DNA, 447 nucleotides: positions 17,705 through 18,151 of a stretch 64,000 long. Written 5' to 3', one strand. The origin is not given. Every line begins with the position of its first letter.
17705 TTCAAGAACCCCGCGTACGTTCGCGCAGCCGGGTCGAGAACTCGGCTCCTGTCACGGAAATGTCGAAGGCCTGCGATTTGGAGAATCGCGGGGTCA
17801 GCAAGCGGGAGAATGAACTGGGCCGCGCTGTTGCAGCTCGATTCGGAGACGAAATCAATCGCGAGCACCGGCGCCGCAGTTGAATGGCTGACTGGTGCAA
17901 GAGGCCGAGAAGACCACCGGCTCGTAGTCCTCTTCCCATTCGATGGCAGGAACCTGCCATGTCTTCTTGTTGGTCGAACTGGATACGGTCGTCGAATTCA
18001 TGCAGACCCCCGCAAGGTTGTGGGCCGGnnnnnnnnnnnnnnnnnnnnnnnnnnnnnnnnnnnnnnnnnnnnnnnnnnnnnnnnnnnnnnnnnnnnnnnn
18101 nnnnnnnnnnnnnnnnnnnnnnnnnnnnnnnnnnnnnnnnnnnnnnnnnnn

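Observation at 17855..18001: Previously unlisted 48-aa ORF with precursor-peptide character between the PqqD-like and rSAM genes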

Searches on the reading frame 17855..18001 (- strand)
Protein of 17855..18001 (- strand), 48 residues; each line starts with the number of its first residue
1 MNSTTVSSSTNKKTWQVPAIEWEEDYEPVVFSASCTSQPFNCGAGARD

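Call 5: search_protein_families(library=pfam, proteins=[window:17855-18001:-], max_evalue=0.01)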
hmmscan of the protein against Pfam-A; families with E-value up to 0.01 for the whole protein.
window:17855-18001:- (48 aa): 0 families

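Call 6: search_protein_families(library=ncbifam, proteins=[window:17855-18001:-], max_evalue=0.01)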
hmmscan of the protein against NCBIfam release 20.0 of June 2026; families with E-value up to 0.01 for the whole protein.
window:17855-18001:- (48 aa): 0 families

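Call 10: find_homologous_proteins(query=window:17858-18001:-, max_evalue=10)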
Query seq(48 aa) (48 aa): 6 proteins with E <= 10 among 6 candidates.
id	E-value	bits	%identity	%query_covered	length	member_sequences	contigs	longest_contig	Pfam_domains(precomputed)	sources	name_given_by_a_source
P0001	2.8e-17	78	77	100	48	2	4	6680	-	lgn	-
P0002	5.8e-17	77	92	77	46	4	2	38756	-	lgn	-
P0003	1.2e-14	70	89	73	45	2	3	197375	-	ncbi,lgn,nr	ncbi:MAG: hypothetical protein KBD01_00965 [Acidobacteria bacterium]|nr:hypothetical protein [Acidob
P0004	1.9e-13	66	76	79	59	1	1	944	-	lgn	-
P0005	1.0e-12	64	68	92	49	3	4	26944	-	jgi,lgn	jgi:hypothetical protein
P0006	5.1e-11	59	66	85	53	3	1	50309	-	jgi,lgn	jgi:hypothetical protein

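Call 12: find_encoding_contigs(protein=P0003, flank=10000, max_places=3)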
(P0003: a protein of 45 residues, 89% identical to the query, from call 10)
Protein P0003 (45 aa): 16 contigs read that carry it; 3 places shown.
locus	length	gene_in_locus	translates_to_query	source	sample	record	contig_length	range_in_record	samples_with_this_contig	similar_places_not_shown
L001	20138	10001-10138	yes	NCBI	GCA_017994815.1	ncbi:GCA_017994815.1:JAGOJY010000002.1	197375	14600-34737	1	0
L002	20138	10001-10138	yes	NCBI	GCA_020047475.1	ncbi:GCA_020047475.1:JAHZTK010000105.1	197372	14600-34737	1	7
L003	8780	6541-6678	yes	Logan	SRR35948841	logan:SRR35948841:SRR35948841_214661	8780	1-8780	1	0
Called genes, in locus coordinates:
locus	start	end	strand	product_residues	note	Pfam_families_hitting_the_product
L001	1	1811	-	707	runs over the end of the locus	PF00989:PAS (weak), PF08448:PAS_4, PF13426:PAS_9 (weak), PF00512:HisKA, PF02518:HATPase_c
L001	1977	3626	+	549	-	PF00171:Aldedh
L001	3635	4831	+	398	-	PF00155:Aminotran_1_2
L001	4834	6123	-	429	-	PF13439:Glyco_transf_4, PF13579:Glyco_trans_4_4, PF20706:GT4-conflict, PF13477:Glyco_trans_4_2 (weak), PF00534:Glycos_transf_1, PF13692:Glyco_trans_1_4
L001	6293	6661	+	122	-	PF05402:PqqD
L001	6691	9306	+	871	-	PF13205:Big_5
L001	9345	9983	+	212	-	-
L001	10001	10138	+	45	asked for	-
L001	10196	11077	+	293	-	PF27840:ScmC (faint)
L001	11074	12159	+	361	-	PF04055:Radical_SAM, PF13186:SPASM (weak)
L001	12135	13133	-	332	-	PF14907:NTP_transf_5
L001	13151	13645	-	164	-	-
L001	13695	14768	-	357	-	PF13439:Glyco_transf_4, PF13579:Glyco_trans_4_4, PF00534:Glycos_transf_1, PF13692:Glyco_trans_1_4, PF20706:GT4-conflict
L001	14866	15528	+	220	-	PF16036:Chalcone_3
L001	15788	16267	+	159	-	PF12844:HTH_19 (weak), PF13413:HTH_25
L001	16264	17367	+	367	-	-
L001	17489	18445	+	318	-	PF13414:TPR_11 (weak), PF13432:TPR_16 (weak), PF00515:TPR_1 (weak), PF07719:TPR_2 (weak), PF13414:TPR_11 (weak), PF13432:TPR_16, PF13432:TPR_16, PF14559:TPR_19, +14 more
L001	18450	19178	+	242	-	PF13672:PP2C_2, PF00481:PP2C, PF07228:SpoIIE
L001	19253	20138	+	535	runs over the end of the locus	-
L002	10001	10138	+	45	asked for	-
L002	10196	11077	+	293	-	PF27840:ScmC (faint)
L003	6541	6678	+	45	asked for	-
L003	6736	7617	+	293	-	PF27840:ScmC (faint)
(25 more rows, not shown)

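Call 13: find_encoding_contigs(protein=P0006, flank=10000, max_places=3)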
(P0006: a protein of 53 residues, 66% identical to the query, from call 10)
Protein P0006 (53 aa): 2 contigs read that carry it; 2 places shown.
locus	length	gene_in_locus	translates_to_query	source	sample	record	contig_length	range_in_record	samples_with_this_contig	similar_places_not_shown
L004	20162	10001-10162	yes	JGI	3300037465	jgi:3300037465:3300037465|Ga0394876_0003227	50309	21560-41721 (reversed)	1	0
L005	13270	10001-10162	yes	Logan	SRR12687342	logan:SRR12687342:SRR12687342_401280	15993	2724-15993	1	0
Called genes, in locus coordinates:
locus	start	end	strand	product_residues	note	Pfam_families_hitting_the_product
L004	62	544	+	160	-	PF01863:YgjP-like (weak), PF08325:WLM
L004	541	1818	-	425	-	PF00483:NTP_transferase, PF12804:NTP_transf_3 (weak), PF24894:Hexapep_GlmU, PF25084:LbH_EIF2B, PF25247:LbH_GLGC (weak), PF25087:GMPPB_C (weak)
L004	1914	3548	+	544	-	PF00171:Aldedh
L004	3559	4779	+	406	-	PF00155:Aminotran_1_2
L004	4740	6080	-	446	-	PF13439:Glyco_transf_4, PF13579:Glyco_trans_4_4, PF20706:GT4-conflict, PF00534:Glycos_transf_1, PF13692:Glyco_trans_1_4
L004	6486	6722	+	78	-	PF05402:PqqD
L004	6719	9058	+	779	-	-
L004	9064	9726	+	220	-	-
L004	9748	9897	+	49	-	-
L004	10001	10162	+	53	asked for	-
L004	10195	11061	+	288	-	PF27840:ScmC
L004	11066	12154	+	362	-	PF04055:Radical_SAM, PF13186:SPASM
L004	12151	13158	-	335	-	PF14907:NTP_transf_5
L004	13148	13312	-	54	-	-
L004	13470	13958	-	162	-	-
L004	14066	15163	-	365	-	PF13439:Glyco_transf_4, PF13477:Glyco_trans_4_2 (weak), PF13579:Glyco_trans_4_4, PF00534:Glycos_transf_1, PF13692:Glyco_trans_1_4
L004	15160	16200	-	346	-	PF01075:Glyco_transf_9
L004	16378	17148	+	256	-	-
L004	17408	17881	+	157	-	PF12844:HTH_19 (weak), PF13413:HTH_25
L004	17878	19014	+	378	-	-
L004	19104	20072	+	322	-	PF13428:TPR_14 (weak), PF13432:TPR_16, PF24575:TPR_Slam (weak), PF14559:TPR_19, PF13432:TPR_16 (weak), PF13414:TPR_11 (weak), PF13432:TPR_16, PF13424:TPR_12 (weak), +13 more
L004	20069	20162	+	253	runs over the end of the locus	PF00481:PP2C, PF13672:PP2C_2, PF07228:SpoIIE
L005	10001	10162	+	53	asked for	-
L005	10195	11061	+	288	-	PF27840:ScmC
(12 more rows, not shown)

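Call 14: find_encoding_contigs(protein=P0001, flank=10000, max_places=3)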
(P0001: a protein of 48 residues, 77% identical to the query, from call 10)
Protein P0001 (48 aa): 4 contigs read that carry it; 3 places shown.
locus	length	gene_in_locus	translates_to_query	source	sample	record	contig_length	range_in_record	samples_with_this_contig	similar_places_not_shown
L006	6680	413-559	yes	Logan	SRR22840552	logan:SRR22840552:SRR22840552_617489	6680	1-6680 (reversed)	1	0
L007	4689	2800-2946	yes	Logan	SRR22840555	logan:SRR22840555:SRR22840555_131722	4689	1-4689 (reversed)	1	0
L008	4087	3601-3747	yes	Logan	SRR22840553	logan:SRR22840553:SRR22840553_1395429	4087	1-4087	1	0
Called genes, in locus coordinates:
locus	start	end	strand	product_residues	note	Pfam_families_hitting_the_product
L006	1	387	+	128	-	?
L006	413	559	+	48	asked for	-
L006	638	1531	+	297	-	PF27840:ScmC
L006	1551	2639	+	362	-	PF04055:Radical_SAM, PF13186:SPASM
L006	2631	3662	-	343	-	PF14907:NTP_transf_5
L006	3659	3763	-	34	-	-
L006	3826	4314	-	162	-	-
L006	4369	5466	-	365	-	PF13439:Glyco_transf_4, PF13579:Glyco_trans_4_4, PF00534:Glycos_transf_1, PF13692:Glyco_trans_1_4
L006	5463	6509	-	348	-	PF01075:Glyco_transf_9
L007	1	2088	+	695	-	?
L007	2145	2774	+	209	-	-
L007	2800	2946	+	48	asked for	-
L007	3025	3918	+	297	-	PF27840:ScmC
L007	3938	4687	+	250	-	?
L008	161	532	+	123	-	PF05402:PqqD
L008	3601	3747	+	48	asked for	-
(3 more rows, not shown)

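Call 15: find_encoding_contigs(protein=P0002, flank=10000, max_places=3)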
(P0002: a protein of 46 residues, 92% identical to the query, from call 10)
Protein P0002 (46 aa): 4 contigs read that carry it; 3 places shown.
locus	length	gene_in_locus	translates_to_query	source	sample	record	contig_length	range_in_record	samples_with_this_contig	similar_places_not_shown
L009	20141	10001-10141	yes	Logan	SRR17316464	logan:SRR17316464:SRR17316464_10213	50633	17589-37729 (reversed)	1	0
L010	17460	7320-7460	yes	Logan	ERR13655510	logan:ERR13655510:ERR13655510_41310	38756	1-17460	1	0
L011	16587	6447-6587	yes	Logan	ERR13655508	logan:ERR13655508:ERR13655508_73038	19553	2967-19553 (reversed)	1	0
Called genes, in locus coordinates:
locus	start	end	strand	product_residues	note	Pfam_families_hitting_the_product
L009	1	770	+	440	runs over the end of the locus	PF05977:MFS_3, PF07690:MFS_1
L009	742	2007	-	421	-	PF00483:NTP_transferase, PF24894:Hexapep_GlmU, PF25084:LbH_EIF2B, PF25247:LbH_GLGC (faint), PF25087:GMPPB_C (weak)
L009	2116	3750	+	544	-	PF00171:Aldedh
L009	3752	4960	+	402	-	PF00155:Aminotran_1_2, PF01041:DegT_DnrJ_EryC1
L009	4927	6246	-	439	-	PF13439:Glyco_transf_4, PF13579:Glyco_trans_4_4, PF20706:GT4-conflict, PF00534:Glycos_transf_1, PF13692:Glyco_trans_1_4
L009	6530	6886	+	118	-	PF05402:PqqD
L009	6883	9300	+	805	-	-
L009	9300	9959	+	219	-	-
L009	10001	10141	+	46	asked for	-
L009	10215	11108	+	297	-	PF27840:ScmC (weak)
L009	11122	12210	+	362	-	PF04055:Radical_SAM, PF13186:SPASM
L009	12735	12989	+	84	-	-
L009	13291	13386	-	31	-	-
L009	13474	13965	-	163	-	-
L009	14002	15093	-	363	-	PF13439:Glyco_transf_4, PF13579:Glyco_trans_4_4, PF00534:Glycos_transf_1, PF13692:Glyco_trans_1_4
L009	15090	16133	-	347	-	PF01075:Glyco_transf_9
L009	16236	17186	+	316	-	-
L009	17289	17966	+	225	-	PF12844:HTH_19 (weak), PF13560:HTH_31 (weak), PF13413:HTH_25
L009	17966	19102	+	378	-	-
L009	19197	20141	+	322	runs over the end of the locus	PF12895:ANAPC3 (faint), PF13424:TPR_12 (faint), PF07719:TPR_2 (faint), PF13174:TPR_6 (faint), PF13428:TPR_14 (weak), PF13432:TPR_16 (weak), PF14559:TPR_19 (weak), PF00515:TPR_1 (weak), +7 more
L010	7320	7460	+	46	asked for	-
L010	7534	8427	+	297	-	PF27840:ScmC (weak)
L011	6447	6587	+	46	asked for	-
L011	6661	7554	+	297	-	PF27840:ScmC (weak)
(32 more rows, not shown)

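Call 16: find_encoding_contigs(protein=window:17855-18001:-, flank=10000, max_places=3)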
Protein window:17855-18001:- (48 aa): no gene with exactly this product is on record in the collection.

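Call 23: search_protein_families(library=ncbifam, proteins=[L009:10215-11108:+, L001:10196-11077:+, L009:6883-9300:+, L009:9300-9959:+, L009:13474-13965:-, L009:11122-12210:+, L009:6530-6886:+], max_evalue=0.01)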
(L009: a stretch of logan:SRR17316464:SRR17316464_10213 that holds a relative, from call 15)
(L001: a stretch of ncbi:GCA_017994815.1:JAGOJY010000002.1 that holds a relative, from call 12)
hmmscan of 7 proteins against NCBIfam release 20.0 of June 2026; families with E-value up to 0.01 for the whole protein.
L009:10215-11108:+ (297 aa): 3 families
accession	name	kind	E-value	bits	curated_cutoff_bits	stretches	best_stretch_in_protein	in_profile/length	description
TIGR04352.1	HprK_rel_A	equivalog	7.8e-07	28.5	200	1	120-167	97-144/280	HprK-related kinase A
TIGR04249.1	SCM_chp_ScmC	equivalog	1.2e-06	28.1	125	1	115-182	122-188/292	SynChlorMet cassette protein ScmC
TIGR04355.1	HprK_rel_B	hypoth_equivalog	1.2e-06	27.9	200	1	115-178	140-203/351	HprK-related kinase B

L001:10196-11077:+ (293 aa): 4 families
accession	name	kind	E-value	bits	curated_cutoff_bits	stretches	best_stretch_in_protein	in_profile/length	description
TIGR04352.1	HprK_rel_A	equivalog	4.1e-07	29.4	200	1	120-167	96-143/280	HprK-related kinase A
TIGR04249.1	SCM_chp_ScmC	equivalog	3e-06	26.8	125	1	118-183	123-188/292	SynChlorMet cassette protein ScmC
TIGR04355.1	HprK_rel_B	hypoth_equivalog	6.8e-05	22.1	200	1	115-180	139-204/351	HprK-related kinase B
NF006746.0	PRK09270.1-5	subfamily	0.0075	15.2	250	0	127-151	16-40/210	nucleoside/nucleotide kinase family protein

L009:6883-9300:+ (805 aa): 1 family
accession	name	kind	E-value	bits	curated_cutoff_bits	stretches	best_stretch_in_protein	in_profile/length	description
TIGR03300.1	assembly_YfgL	equivalog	0.0044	15.8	285.2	0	717-799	41-117/377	outer membrane protein assembly factor BamB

L009:9300-9959:+ (219 aa): 0 families

L009:13474-13965:- (163 aa): 0 families

L009:11122-12210:+ (362 aa): 59 families (the best 25 are shown)
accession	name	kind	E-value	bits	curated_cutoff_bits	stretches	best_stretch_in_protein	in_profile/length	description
TIGR04055.1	rSAM_NirJ2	equivalog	8.2e-43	147.2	500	2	22-184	4-167/326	putative heme d1 biosynthesis radical SAM protein NirJ2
TIGR04545.1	rSAM_ahbD_hemeb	equivalog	4.6e-35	121.6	500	2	21-184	3-168/339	heme b synthase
TIGR04051.1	rSAM_NirJ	equivalog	4.5e-31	108.1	515.45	1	20-175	4-160/354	heme d1 biosynthesis radical SAM protein NirJ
TIGR03962.1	mycofact_rSAM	equivalog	6.6e-31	107.7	265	2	15-186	9-181/339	mycofactocin radical SAM maturase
TIGR04053.2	TIGR04053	equivalog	7.7e-31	107.6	395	2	15-184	5-179/366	TIGR04053 family radical SAM/SPASM domain-containing protein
TIGR04303.1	GeoRSP_rSAM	equivalog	9.9e-30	104.2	400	2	16-182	3-168/325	GeoRSP system radical SAM/SPASM protein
TIGR02109.1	PQQ_syn_pqqE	equivalog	1.8e-29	102.8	381.35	1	15-184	4-175/358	pyrroloquinoline quinone biosynthesis protein PqqE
NF050035.1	rSAM_WgK_link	exception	1.6e-27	96.4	650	2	15-149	6-142/367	radical SAM/SPASM peptide maturase WgkB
TIGR04347.1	pseudo_SAM_Halo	equivalog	2.4e-27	96.2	525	2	14-182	35-203/390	TIGR04347 family pseudo-SAM/SPASM protein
NF045574.1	sacti_mat_StsB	exception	1.4e-26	93.4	625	1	19-179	97-257/466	StsB family radical SAM/SPASM domain sactipeptide maturase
TIGR04250.1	SCM_rSAM_ScmE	equivalog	4.8e-24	84.9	400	2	17-169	2-156/358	SynChlorMet cassette radical SAM/SPASM protein ScmE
TIGR04546.1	rSAM_ahbC_deAc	equivalog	7e-22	77.8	650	1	20-161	41-183/390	12,18-didecarboxysiroheme deacetylase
TIGR04054.1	rSAM_NirJ1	equivalog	1.1e-20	73.6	650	1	17-145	36-164/387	putative heme d1 biosynthesis radical SAM protein NirJ1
TIGR04251.1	SCM_rSAM_ScmF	equivalog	1.4e-20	74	400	1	20-184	6-175/353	SynChlorMet cassette radical SAM/SPASM protein ScmF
TIGR03913.1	rad_SAM_trio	equivalog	4.8e-19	68.1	591.75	1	11-184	12-185/477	GDL motif peptide-associated radical SAM/SPASM maturase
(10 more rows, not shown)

L009:6530-6886:+ (118 aa): 7 families
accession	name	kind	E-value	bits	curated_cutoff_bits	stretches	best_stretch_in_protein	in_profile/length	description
TIGR04302.1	geo_PqqD_fam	equivalog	2.1e-07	31.3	100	1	36-96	41-100/102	GeoRSP system PqqD family peptide chaperone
NF033536.1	lasso_PqqD_Bac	exception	3.1e-07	30.5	80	1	27-96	17-86/88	lasso peptide biosynthesis PqqD family chaperone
TIGR03859.1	PQQ_PqqD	equivalog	1.8e-06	27.7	46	1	32-96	19-80/81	pyrroloquinoline quinone biosynthesis peptide chaperone PqqD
TIGR04248.1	SCM_PqqD_rel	equivalog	7.5e-06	26.1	100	1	31-95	16-80/84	SynChlorMet cassette protein ScmD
NF033530.1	lasso_PqqD_Strm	exception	2.5e-05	24.4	70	1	31-96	13-78/78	lasso peptide biosynthesis PqqD family chaperone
TIGR04353.1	PqqD_rel_X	equivalog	0.00091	20.1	35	1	32-96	6-73/74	HPr-rel-A system PqqD family peptide chaperone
NF002535.0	PRK02079.1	equivalog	0.0013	18.5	101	1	30-88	26-81/92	pyrroloquinoline quinone biosynthesis peptide chaperone PqqD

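Call 24: search_protein_families(library=pfam, proteins=[L009:10215-11108:+, L001:10196-11077:+, L009:6883-9300:+, L009:9300-9959:+, L009:13474-13965:-, L001:6691-9306:+], max_evalue=0.01)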
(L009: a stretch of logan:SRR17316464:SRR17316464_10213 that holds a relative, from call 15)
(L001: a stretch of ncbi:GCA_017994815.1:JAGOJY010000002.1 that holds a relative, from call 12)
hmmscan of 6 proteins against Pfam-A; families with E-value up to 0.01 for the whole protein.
L009:10215-11108:+ (297 aa): 0 families

L001:10196-11077:+ (293 aa): 0 families

L009:6883-9300:+ (805 aa): 2 families
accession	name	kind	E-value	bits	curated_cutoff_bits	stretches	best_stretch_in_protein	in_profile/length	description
PF13570.13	Beta-prop_ACSF4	-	2.3e-05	24.4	133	1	742-801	104-159/329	Beta-alanine-activating enzyme, beta-propeller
PF13360.13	PQQ_2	-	0.0012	19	27.6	0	719-765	16-57/233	Outer membrane protein assembly factor BamB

L009:9300-9959:+ (219 aa): 0 families

L009:13474-13965:- (163 aa): 0 families

L001:6691-9306:+ (871 aa): 1 family
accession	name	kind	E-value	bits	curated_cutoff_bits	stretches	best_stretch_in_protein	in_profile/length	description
PF13205.12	Big_5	-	3.5e-08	34.6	23.6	1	244-351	3-105/105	Bacterial Ig-like domain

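Call 27: find_related_loci(query=A1, collection=genome_contigs, flank=6000)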
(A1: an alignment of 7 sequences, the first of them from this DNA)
Query A1 (48 aa) in genome_contigs; peptide patterns used: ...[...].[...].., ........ (x = any residue, [..] = any of these).
74 stretches matched a pattern; 4 encode a relative of the query (tblastn E <= 1e-3); 4 distinct loci.
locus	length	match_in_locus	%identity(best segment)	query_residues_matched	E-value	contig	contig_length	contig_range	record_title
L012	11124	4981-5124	98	1-48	9e-30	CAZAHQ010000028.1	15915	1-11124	MAG TPA_asm: uncultured Acidobacteriota bacterium isolate SRP173033_co1_59 genome assembly, contig: NODE_7200_length_159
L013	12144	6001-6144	88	1-48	2e-26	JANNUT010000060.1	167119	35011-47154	MAG: Acidobacteriota bacterium isolate SOY_30_concoct_69_sub SOY_30_k141_687569, whole genome shotgun sequence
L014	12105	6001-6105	89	13-47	3e-20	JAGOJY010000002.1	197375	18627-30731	MAG: Acidobacteria bacterium isolate Go_SlDig_bin_260 Go_SlDig_105_length_197375_cov_9.620594, whole genome shotgun sequ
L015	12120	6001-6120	70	8-47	7e-18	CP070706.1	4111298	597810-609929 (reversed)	MAG: Acidobacteriota bacterium isolate bin529 chromosome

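Call 40: search_protein_representatives(alignment_id=A1)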
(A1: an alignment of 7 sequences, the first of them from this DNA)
Query: 7 sequences, 48 profile positions. Proteins with E-value up to 0.001 (for the whole library): 15; up to 1e-10: 6; up to 1e-30: 0. The best 15 are listed.
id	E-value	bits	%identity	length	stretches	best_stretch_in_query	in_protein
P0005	9.6e-25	102.0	-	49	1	1-48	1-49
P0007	2.7e-20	87.8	-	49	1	3-48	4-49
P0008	5.2e-19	83.7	-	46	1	7-47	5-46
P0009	2.7e-16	75.0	-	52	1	8-47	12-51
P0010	2.4e-15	71.9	-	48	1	1-48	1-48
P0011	2.3e-11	59.2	-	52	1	8-48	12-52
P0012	1.9e-06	43.4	-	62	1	10-41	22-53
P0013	8.4e-06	41.4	-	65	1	14-44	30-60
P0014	1.2e-05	40.9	-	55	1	1-43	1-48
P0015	1.3e-05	40.8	-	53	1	5-43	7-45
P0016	2.1e-05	40.1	-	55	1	6-36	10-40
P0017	3.9e-05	39.2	-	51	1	1-43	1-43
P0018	6.3e-05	38.6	-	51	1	1-45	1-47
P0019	8.3e-05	38.2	-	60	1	6-39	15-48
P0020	8.9e-05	38.1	-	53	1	5-43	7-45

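Call 42: search_protein_families(library=ncbifam, alignment_id=A2, max_evalue=1)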
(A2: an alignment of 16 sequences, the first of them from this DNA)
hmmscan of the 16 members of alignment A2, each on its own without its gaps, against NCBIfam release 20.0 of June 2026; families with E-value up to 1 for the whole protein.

A. member 1, seq(48 aa): 0 families

B. families by the number of members that match (of 16 scanned): 1 family
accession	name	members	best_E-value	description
NF008328.0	PRK11114.2-2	1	0.031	cellulose biosynthesis cyclic di-GMP-binding regulatory protein BcsB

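Call 43: search_protein_families(library=pfam, alignment_id=A2, max_evalue=1)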
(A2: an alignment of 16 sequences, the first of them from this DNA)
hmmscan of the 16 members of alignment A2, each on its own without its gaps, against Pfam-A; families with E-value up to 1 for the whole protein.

A. member 1, seq(48 aa): 0 families

B. families by the number of members that match (of 16 scanned): 1 family
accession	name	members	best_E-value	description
PF21508.2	MenC_N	1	0.064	MenC, N-terminal domain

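Call 44: find_encoding_contigs(protein=P0014, flank=8000, max_places=2)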
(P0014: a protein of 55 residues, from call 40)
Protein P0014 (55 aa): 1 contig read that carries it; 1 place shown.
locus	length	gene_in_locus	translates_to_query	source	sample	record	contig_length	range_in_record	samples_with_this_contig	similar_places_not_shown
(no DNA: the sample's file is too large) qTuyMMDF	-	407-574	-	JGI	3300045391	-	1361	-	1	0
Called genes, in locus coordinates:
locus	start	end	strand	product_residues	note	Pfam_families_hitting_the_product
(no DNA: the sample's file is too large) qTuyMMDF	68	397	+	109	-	PF00717:Peptidase_S24 (weak)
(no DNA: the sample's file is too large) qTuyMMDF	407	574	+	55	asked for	-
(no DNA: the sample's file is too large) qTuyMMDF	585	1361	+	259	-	?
